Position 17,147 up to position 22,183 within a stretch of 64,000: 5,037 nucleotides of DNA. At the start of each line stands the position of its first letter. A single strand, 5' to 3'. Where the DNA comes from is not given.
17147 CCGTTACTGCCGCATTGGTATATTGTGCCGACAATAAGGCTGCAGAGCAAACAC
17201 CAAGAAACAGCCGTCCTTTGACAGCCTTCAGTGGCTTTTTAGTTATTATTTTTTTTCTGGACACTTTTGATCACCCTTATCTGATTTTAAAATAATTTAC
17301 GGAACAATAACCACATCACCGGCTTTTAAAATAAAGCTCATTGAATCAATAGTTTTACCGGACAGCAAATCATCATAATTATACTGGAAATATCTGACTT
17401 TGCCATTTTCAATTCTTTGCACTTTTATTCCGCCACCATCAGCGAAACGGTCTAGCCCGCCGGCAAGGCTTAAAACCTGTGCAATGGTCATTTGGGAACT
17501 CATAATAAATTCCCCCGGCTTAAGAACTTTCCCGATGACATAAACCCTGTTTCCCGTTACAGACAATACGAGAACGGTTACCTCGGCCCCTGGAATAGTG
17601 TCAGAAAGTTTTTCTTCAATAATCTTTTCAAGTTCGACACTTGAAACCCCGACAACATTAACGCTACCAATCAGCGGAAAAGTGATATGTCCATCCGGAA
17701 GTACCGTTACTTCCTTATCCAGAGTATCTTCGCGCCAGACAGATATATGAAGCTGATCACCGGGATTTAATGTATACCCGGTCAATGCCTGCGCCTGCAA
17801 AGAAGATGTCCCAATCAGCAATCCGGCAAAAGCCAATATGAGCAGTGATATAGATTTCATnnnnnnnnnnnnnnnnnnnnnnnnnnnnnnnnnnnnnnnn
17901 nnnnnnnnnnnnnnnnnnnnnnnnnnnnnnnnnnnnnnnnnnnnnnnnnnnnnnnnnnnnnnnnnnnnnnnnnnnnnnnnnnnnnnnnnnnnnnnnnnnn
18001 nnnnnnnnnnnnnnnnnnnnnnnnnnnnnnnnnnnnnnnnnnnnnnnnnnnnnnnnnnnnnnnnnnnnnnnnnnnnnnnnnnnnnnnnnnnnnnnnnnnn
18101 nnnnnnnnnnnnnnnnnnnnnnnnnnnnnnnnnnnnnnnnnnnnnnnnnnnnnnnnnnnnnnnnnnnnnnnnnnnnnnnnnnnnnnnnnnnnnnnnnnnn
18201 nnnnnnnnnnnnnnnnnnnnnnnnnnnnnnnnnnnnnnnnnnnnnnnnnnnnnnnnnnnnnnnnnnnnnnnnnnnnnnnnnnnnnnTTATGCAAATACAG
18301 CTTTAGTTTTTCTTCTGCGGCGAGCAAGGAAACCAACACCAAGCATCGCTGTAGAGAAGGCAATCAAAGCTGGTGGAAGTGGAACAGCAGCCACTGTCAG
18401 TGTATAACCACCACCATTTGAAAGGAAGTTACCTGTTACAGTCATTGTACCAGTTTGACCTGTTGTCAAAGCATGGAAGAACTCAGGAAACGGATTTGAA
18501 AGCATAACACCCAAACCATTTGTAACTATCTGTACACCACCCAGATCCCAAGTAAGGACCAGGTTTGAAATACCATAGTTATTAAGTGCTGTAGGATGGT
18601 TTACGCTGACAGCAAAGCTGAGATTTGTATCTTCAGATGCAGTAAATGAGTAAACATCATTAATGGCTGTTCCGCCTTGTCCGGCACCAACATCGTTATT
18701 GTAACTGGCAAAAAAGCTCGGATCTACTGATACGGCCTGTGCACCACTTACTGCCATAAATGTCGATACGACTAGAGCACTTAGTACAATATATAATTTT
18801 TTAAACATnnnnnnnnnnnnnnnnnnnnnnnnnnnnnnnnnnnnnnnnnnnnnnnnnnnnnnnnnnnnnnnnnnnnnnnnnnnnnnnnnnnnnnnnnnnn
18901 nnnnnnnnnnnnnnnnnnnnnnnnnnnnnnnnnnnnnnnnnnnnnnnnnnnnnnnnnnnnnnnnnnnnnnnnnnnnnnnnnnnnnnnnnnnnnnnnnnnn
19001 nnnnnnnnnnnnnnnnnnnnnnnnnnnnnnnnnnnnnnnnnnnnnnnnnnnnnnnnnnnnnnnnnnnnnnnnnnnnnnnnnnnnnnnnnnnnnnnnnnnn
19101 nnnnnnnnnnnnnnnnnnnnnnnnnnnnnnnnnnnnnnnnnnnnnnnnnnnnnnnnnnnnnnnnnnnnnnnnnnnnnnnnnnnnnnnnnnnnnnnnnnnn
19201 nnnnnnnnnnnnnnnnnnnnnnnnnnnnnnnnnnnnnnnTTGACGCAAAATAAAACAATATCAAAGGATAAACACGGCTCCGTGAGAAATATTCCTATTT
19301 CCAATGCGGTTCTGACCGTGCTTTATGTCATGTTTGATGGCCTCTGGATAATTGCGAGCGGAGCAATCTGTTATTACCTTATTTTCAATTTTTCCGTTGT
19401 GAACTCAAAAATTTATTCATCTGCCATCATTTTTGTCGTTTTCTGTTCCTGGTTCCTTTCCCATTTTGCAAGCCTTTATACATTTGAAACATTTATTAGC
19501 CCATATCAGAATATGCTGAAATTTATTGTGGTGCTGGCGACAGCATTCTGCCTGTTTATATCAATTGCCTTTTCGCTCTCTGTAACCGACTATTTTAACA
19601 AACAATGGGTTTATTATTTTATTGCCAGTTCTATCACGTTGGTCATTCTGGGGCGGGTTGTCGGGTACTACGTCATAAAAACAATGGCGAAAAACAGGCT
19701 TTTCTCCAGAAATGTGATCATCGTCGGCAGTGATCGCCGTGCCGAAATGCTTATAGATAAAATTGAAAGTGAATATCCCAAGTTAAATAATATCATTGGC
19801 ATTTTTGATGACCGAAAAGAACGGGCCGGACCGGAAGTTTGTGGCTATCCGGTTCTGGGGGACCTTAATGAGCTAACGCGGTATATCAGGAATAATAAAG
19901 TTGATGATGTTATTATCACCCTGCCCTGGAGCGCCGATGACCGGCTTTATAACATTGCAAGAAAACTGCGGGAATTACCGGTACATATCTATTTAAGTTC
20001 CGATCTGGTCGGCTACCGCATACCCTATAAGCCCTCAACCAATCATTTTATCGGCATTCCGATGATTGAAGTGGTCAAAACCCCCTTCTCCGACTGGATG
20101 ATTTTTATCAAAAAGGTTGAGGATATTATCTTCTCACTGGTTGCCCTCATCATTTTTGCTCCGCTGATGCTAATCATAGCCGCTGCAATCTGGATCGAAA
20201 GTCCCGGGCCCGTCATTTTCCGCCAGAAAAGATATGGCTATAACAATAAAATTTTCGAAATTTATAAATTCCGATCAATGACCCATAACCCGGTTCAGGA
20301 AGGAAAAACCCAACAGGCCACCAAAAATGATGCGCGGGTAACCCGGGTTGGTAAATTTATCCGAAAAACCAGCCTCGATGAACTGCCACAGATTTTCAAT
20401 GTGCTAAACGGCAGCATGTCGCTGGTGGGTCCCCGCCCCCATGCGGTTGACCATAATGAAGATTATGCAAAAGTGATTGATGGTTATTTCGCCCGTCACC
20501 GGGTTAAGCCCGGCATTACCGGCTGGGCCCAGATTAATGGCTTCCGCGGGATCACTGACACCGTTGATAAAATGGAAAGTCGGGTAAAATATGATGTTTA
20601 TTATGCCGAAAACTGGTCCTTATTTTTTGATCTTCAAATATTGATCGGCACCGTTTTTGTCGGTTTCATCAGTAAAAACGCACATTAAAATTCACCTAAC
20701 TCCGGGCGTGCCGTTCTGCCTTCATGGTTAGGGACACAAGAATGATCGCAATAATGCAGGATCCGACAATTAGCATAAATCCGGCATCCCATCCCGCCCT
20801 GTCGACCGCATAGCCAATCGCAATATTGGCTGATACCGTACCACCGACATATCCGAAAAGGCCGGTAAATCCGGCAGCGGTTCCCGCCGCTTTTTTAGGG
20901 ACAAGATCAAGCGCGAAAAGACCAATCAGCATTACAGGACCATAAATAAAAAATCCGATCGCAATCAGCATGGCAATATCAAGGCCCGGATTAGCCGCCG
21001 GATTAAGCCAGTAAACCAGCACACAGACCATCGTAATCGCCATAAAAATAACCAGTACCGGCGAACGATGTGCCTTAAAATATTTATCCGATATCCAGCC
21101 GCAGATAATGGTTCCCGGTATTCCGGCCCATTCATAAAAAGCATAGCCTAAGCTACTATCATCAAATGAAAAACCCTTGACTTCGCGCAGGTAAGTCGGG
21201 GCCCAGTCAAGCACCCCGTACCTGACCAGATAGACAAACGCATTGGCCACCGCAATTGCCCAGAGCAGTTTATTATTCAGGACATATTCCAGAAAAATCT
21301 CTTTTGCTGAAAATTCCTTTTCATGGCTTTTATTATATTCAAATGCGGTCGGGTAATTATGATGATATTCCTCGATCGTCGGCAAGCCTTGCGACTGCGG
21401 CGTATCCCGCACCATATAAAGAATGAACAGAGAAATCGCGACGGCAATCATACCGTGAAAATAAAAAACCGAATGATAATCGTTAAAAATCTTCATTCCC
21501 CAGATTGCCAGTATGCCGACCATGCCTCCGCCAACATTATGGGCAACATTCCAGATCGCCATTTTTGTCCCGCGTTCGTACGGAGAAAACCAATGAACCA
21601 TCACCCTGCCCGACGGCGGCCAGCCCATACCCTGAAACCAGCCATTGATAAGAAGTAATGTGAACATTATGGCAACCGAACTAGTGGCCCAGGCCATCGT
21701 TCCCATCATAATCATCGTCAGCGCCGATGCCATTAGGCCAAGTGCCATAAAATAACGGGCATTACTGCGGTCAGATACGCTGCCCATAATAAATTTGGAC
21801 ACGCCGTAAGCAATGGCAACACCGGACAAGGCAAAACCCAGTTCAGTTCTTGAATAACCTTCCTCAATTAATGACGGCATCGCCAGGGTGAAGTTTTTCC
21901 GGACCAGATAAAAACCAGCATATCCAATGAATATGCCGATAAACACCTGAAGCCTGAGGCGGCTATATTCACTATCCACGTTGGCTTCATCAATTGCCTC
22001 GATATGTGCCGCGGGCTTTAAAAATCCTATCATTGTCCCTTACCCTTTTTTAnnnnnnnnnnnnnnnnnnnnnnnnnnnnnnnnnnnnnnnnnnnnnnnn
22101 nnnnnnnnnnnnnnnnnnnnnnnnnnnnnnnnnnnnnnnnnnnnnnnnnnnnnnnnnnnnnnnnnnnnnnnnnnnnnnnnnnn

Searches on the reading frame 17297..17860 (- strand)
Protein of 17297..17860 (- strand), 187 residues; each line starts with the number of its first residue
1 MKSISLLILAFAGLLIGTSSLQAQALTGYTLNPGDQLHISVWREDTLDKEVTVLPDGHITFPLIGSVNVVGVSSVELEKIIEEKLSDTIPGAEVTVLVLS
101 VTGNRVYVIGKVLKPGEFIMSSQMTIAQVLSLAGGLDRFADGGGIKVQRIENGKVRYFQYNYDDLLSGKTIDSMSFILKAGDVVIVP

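Call 13: search_protein_families(library=pfam, proteins=[window:17297-17860:-], max_evalue=0.001)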
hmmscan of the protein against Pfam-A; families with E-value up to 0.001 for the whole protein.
window:17297-17860:- (187 aa): 3 families
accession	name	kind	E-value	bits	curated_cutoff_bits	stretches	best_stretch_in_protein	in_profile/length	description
PF02563.21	Poly_export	-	2.4e-20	72.9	28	1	26-98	4-76/77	Polysaccharide biosynthesis/export protein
PF22461.2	SLBB_2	-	3.9e-08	33.7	27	1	105-186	2-79/79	SLBB domain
PF10531.15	SLBB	-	1.7e-07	31.4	27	1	105-158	1-54/55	SLBB domain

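Call 56: search_protein_families(library=ncbifam, proteins=[window:17297-17860:-], max_evalue=0.00001)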
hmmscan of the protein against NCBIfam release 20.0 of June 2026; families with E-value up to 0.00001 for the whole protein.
window:17297-17860:- (187 aa): 4 families
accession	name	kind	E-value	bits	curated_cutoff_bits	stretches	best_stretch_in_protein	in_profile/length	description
TIGR03027.2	pepcterm_export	equivalog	3.8e-32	111.3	180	1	29-187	3-165/169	XrtA/PEP-CTERM system exopolysaccharide export protein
TIGR03028.1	EpsE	equivalog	3.6e-24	85.4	262.65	1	29-186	2-159/239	polysaccharide export protein EpsE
NF041843.1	EpsY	equivalog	1.3e-23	83.3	320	1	22-186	46-210/211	exopolysaccharide export protein EpsY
NF011658.0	PRK15078.1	subfamily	2.1e-12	46.5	333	1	50-187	117-250/380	polysaccharide export protein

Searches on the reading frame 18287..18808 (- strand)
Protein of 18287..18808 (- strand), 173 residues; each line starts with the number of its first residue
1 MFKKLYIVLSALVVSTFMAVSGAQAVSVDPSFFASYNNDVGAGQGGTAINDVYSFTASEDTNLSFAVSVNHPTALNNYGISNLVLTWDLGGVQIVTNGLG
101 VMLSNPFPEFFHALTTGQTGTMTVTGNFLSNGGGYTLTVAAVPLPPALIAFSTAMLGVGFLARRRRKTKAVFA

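Call 13: search_protein_families(library=pfam, proteins=[window:18287-18808:-], max_evalue=0.001)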
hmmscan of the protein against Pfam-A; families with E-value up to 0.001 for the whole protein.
window:18287-18808:- (173 aa): 0 families

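Call 56: search_protein_families(library=ncbifam, proteins=[window:18287-18808:-], max_evalue=0.00001)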
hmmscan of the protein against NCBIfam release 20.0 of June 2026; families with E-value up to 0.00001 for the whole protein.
window:18287-18808:- (173 aa): 1 family
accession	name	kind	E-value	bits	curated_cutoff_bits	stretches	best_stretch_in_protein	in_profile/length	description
NF038126.1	PEP_CTERM_FxDxF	subfamily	7.7e-06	26.2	50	1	13-165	8-165/165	FxDxF family PEP-CTERM protein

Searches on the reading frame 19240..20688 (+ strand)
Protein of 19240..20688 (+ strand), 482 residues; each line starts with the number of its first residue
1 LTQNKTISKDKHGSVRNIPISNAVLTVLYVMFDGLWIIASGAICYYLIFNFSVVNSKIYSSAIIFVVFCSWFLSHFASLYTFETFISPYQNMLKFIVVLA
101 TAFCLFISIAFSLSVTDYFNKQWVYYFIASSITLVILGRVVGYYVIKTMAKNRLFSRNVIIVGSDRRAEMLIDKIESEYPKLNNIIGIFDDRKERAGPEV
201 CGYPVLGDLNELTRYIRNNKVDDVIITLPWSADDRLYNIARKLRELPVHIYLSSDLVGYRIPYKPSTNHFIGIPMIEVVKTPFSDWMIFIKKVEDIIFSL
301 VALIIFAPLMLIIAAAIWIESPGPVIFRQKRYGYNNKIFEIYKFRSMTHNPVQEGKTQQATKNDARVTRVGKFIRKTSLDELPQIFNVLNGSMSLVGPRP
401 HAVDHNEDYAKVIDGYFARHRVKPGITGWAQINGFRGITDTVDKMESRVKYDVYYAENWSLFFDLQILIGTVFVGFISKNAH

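Call 13: search_protein_families(library=pfam, proteins=[window:19240-20688:+], max_evalue=0.001)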
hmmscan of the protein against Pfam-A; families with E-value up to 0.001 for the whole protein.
window:19240-20688:+ (482 aa): 2 families
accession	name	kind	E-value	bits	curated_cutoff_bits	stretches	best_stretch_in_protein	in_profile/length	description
PF02397.22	Bac_transf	-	3.4e-70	235.6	27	1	291-475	1-177/179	Bacterial sugar transferase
PF13727.12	CoA_binding_3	-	6.9e-31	108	25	1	79-253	5-174/175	CoA-binding domain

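Call 56: search_protein_families(library=ncbifam, proteins=[window:19240-20688:+], max_evalue=0.00001)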
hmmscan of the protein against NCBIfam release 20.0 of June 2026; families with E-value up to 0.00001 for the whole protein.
window:19240-20688:+ (482 aa): 12 families
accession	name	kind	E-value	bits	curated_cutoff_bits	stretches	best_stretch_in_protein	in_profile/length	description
TIGR03023.1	WcaJ_sugtrans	equivalog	6e-149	497.2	410.75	1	32-481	2-452/453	undecaprenyl-phosphate glucose phosphotransferase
TIGR03025.1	EPS_sugtrans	subfamily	8.2e-142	473.5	295.55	1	32-481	2-444/445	exopolysaccharide biosynthesis polyprenyl glycosylphosphotransferase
NF007518.0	PRK10124.1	equivalog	3.3e-102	342.6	684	1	25-481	16-463/464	undecaprenyl-phosphate glucose phosphotransferase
NF050817.1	PolSacchBiosHfsE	equivalog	2.2e-96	323.4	750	1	64-472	47-456/467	polysaccharide biosynthesis protein HfsE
TIGR03022.1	WbaP_sugtrans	subfamily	3.9e-79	267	403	1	48-474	22-448/456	undecaprenyl-phosphate galactose phosphotransferase WbaP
TIGR03013.1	EpsB_2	subfamily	1.9e-77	261.2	393.35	1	43-477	13-438/443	TIGR03013 family XrtA/PEP-CTERM system glycosyltransferase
NF052601.1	undeca_RfbP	equivalog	2.5e-45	154.7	330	1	289-480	43-240/244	undecaprenyl-phosphate galactose phosphotransferase family protein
NF041877.1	EPS_EpsZ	equivalog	1.9e-43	148.8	800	1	140-477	118-454/459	exopolysaccharide biosynthesis polyisoprenyl-phosphate hexose-1-phosphate transferase EpsZ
NF011751.0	PRK15204.1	equivalog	2.1e-42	145.3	907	1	53-474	51-468/476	undecaprenyl-phosphate galactose phosphotransferase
NF045514.1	glycotran_HepC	equivalog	6.8e-26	90.9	140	1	270-403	96-214/220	heterocyst development glycosyltransferase HepC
NF003996.0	PRK05472.2-5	equivalog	3e-06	27.2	138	0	156-232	77-151/209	redox-sensing transcriptional repressor Rex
TIGR03570.1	NeuD_NnaD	subfamily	7.9e-06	25.6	160.8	0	159-229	2-67/202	NeuD/PglB/VioB family sugar acetyltransferase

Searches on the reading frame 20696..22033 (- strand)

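Call 13: search_protein_families(library=pfam, proteins=[window:20696-22033:-], max_evalue=0.001)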
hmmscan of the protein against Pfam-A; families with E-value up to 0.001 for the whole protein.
window:20696-22033:- (445 aa): 1 family
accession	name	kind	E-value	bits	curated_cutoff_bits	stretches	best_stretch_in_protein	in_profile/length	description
PF07690.21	MFS_1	-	5.5e-54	183.8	33.4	1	34-401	1-346/347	Major Facilitator Superfamily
